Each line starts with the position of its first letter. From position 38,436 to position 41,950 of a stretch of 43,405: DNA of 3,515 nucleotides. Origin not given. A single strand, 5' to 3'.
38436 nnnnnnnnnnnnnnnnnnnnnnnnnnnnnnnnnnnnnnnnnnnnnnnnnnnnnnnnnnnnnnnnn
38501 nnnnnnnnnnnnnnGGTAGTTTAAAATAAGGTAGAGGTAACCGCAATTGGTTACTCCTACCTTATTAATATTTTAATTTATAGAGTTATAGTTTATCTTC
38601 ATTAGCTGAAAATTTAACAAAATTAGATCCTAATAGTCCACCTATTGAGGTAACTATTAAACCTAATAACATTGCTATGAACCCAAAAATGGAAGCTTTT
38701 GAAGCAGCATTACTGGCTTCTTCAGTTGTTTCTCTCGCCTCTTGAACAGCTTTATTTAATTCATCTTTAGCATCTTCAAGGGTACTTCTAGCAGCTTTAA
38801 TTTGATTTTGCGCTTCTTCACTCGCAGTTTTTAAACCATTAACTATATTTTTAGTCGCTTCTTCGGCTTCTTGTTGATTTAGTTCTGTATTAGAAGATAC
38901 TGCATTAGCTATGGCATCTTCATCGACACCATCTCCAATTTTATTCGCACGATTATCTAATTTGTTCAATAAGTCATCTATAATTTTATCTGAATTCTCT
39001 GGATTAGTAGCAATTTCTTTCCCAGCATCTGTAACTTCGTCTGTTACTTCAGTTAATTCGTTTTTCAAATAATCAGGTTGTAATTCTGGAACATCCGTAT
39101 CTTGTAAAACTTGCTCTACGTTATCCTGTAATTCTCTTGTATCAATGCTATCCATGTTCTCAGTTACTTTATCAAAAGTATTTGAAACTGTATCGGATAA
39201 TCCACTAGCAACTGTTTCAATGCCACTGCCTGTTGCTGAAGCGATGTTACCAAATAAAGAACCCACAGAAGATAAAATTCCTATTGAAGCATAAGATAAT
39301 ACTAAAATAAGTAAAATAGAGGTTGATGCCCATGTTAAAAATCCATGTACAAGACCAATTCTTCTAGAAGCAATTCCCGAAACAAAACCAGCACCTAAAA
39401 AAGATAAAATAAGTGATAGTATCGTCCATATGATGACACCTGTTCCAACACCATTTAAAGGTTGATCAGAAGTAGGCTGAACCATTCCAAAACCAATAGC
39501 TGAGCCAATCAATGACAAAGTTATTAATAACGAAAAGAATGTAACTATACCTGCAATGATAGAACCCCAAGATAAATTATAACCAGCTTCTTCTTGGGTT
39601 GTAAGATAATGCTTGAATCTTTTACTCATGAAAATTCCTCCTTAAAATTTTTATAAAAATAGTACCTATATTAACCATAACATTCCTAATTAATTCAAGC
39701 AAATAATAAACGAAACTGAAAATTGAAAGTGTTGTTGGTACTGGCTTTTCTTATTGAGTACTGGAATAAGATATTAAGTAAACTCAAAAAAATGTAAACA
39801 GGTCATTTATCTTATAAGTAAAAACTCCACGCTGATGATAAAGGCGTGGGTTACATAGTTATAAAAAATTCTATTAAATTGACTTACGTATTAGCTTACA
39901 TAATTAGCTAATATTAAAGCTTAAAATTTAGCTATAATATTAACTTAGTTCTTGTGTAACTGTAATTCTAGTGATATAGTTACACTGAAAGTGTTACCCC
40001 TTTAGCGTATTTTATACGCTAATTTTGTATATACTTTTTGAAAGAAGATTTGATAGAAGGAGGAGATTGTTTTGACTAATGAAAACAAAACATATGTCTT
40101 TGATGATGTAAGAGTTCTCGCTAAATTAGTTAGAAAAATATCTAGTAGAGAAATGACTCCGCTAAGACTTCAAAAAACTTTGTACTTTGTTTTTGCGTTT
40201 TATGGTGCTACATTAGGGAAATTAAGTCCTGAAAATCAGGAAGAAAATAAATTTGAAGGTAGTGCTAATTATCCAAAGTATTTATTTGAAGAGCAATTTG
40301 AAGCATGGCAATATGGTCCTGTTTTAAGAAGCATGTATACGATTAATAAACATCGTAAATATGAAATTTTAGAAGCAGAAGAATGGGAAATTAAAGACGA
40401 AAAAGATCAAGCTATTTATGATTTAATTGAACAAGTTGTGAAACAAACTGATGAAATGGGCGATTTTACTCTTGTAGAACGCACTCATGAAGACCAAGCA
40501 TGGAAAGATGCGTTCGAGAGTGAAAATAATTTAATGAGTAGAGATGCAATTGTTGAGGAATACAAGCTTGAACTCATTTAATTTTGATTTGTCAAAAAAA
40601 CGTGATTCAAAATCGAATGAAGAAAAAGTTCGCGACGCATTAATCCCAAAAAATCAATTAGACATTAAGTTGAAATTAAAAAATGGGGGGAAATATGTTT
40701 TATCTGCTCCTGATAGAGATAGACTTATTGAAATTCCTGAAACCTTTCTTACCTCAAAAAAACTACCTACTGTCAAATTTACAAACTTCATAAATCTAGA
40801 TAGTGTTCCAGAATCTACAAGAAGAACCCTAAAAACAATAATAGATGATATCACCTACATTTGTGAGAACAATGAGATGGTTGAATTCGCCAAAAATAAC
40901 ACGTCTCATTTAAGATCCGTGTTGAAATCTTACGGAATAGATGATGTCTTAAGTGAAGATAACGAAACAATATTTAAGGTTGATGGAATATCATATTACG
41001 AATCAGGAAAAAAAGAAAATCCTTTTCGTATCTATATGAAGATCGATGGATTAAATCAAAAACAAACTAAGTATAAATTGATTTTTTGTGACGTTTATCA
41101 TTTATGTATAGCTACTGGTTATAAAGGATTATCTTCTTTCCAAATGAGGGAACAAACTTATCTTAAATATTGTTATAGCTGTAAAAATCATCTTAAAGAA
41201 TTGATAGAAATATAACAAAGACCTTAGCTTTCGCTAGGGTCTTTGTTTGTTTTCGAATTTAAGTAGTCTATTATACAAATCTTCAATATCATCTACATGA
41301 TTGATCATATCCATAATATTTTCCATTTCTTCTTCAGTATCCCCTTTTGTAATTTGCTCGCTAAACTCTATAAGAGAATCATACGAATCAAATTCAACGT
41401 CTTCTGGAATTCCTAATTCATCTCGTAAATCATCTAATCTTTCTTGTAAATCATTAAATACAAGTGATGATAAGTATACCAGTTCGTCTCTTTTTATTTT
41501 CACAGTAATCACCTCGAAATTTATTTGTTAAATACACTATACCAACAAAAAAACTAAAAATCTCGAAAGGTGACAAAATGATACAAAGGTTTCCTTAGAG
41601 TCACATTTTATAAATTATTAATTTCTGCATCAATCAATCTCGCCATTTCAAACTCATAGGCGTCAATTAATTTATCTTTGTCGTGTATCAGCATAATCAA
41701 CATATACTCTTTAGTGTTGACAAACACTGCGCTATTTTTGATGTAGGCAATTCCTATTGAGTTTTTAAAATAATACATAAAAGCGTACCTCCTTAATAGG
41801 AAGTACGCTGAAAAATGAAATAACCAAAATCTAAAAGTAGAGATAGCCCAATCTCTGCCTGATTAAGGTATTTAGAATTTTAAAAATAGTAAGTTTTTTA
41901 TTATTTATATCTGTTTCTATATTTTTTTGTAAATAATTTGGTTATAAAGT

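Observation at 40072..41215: Panacea-domain (DUF4065) antitoxin coupled to an unrecognisable 215-aa partner: candidate PanA-toxin/defence pair with a new toxin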

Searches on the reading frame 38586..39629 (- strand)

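Call 3: search_protein_families(library=pfam, proteins=[window:38586-39629:-], max_evalue=1)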
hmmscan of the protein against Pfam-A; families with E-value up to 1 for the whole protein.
window:38586-39629:- (347 aa): 19 families
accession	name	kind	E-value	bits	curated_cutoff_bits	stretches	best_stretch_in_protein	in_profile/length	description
PF09769.14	ApoO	-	0.0002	21.7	31.4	1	253-332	9-89/131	Apolipoprotein O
PF20072.4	DUF6468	-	0.00079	19.9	26.9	1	255-304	4-53/76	Domain of unknown function (DUF6468)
PF25240.1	PUB2_N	-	0.011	16.1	29.5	1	257-312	34-89/140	PUB2-like, N-terminal domain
PF04888.17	SseC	-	0.011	15.8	30.2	1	267-332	11-76/312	Secretion system effector C (SseC) like family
PF20990.2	DUF2207_C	-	0.013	15.6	33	1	248-333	63-159/247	Predicted membrane protein (DUF2207) C-terminal domain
PF07464.16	ApoLp-III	-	0.033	14.8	36.3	1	253-309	25-82/146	Apolipophorin-III precursor (apoLp-III)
PF02734.22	Dak2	-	0.038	14.3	27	1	221-316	57-151/174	DAK2 domain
PF16515.11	HIP1_clath_bdg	-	0.047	14.5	28.8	1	246-301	16-71/99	Clathrin-binding domain of Huntingtin-interacting protein 1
PF05823.17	Gp-FAR-1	-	0.049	14.5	29.2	0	182-304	5-121/149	Nematode fatty acid retinoid binding protein (Gp-FAR-1)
PF07889.17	DUF1664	-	0.076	13.5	34.6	0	146-208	44-105/124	Protein of unknown function (DUF1664)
PF01442.23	Apolipoprotein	-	0.1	12.7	90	1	146-309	7-159/190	Apolipoprotein A1/A4/E domain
PF07817.19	GLE1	-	0.13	11.9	24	1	251-309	11-69/250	GLE1-like protein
PF04678.18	MCU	-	0.21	12.1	30.8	1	233-324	26-104/177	Mitochondrial calcium uniporter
PF04108.17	ATG17_like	-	0.25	11.2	43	1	140-305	120-263/355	Autophagy protein ATG17-like domain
PF17107.11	SesA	-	0.3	11.7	26.3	1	255-301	14-59/122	N-terminal domain on NACHT_NTPase and P-loop NTPases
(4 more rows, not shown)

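Call 5: search_protein_families(library=phrogs, proteins=[window:38586-39629:-], max_evalue=0.1)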
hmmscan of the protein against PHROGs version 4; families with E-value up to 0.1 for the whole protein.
window:38586-39629:- (347 aa): 6 families
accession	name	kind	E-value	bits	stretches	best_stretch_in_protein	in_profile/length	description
phrog_58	-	tail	0.00033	20.1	1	23-236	749-945/1544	tail length tape measure protein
phrog_4704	-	tail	0.0028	17.4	1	192-315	71-175/625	tail length tape measure protein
phrog_12845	-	unknown function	0.02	14.2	1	235-329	381-470/672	-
phrog_5763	-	unknown function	0.028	14.7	1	155-321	9-167/283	-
phrog_33618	-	unknown function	0.029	14.6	1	256-303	160-207/386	-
phrog_1538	-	tail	0.076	12.7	1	132-308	231-402/811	tail length tape measure protein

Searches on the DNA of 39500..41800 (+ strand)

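Call 6: search_dna_similar(query=window:39700-41600:+, collection=phages, mode=near, max_rows=25)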
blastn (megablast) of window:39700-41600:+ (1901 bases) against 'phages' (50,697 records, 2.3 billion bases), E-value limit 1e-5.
No match.

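Call 79: search_rna_families(source=window, start=39500, end=41800, threshold=evalue, max_evalue=1)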
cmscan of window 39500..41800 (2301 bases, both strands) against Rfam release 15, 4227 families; matches with E-value up to 1: 1.
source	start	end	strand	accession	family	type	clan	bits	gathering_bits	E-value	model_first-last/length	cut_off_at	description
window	41197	41261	+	RF02621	BSnc120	Gene; sRNA;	-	30.7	114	0.00013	1-88/88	no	Brucella sRNA 120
